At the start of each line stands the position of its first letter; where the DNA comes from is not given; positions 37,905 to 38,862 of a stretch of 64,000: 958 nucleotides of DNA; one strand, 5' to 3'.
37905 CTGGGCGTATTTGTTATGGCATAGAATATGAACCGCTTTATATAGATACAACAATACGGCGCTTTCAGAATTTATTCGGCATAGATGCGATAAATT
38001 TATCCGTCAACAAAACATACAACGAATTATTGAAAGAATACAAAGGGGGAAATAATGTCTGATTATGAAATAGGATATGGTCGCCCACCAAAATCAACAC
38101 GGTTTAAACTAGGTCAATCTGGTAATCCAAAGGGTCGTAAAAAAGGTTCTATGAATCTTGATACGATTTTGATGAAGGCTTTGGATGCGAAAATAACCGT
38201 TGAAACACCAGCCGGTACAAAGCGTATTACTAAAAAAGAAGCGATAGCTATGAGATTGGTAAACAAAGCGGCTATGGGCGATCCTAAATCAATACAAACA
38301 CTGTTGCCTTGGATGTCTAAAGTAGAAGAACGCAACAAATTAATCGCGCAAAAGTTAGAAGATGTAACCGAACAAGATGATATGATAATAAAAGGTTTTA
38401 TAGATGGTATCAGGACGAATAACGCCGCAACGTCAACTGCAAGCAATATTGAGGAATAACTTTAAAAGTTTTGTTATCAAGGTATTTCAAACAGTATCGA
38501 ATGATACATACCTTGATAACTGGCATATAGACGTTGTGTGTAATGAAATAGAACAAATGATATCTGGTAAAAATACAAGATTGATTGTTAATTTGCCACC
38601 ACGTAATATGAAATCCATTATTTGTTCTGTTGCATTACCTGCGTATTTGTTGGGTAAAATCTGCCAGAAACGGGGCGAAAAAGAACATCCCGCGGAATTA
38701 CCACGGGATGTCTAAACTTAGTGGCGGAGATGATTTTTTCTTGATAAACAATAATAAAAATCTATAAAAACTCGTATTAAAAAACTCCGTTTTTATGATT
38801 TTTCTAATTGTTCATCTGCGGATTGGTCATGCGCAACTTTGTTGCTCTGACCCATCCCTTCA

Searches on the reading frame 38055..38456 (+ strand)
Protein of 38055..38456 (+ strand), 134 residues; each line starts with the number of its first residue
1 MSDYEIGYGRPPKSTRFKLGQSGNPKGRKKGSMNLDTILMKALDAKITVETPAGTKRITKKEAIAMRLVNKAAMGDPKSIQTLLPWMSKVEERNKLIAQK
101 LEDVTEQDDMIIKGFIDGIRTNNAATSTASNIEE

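Call 3: search_protein_families(library=pfam, proteins=[window:38055-38456:+], max_evalue=0.01)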
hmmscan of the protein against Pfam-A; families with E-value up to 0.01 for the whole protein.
window:38055-38456:+ (134 aa): 1 family
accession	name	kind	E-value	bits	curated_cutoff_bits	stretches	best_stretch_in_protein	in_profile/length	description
PF18932.5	DUF5681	-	1.9e-20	73.6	27.5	1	13-88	1-73/77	Family of unknown function (DUF5681)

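Call 69: search_protein_families(library=phrogs, proteins=[window:38055-38456:+], max_evalue=0.001)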
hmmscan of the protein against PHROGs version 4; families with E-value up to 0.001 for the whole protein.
window:38055-38456:+ (134 aa): 2 families
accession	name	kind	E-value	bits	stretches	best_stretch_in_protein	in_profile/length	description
phrog_26239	-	unknown function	3.4e-29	103.1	1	2-117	6-120/146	-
phrog_4114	-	unknown function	8.3e-05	23.6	1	15-42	8-34/123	-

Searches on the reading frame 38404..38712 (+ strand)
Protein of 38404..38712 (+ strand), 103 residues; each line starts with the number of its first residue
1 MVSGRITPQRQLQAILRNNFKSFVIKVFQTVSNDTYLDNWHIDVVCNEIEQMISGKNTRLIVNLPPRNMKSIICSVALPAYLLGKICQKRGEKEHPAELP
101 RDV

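Call 56: search_protein_families(library=pfam, proteins=[window:38404-38712:+], max_evalue=0.01)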
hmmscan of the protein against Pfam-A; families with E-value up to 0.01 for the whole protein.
window:38404-38712:+ (103 aa): 0 families

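Call 69: search_protein_families(library=phrogs, proteins=[window:38404-38712:+], max_evalue=0.001)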
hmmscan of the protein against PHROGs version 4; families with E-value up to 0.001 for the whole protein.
window:38404-38712:+ (103 aa): 2 families
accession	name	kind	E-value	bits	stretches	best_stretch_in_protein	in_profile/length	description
phrog_4758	-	head and packaging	2.4e-17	64.1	1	13-86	13-86/243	terminase large subunit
phrog_38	-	head and packaging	5.3e-11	42.9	1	10-86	258-334/760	terminase large subunit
